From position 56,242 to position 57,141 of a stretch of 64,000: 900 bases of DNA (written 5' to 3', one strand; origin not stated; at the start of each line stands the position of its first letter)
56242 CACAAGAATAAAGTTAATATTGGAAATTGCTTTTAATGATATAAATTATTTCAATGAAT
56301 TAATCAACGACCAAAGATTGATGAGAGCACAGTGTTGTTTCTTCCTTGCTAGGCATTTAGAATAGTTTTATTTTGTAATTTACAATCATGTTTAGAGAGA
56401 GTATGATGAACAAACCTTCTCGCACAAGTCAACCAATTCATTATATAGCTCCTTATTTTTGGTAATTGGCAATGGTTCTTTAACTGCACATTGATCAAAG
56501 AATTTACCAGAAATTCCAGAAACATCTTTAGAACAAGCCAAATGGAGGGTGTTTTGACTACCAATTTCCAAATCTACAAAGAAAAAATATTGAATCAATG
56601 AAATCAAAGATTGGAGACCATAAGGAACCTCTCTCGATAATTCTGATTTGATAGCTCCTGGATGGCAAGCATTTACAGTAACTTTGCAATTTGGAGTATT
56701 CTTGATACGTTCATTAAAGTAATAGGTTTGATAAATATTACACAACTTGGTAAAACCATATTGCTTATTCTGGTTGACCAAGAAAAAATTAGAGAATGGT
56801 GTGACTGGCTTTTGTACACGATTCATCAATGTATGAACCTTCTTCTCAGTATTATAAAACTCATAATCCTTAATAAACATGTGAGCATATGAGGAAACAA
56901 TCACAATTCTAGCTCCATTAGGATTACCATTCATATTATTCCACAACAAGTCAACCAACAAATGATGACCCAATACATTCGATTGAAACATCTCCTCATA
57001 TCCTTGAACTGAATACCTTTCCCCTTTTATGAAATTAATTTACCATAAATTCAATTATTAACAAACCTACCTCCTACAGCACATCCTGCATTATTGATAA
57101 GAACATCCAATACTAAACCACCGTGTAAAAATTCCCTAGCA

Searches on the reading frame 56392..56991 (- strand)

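Call 15: search_protein_families(library=pfam, proteins=[window:56392-56991:-], max_evalue=0.01)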
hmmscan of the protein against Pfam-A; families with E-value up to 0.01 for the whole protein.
window:56392-56991:- (199 aa): 1 family
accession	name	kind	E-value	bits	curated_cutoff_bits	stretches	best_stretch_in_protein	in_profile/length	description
PF00106.31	adh_short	-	0.0037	17.2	26.6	0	1-50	104-153/195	short chain dehydrogenase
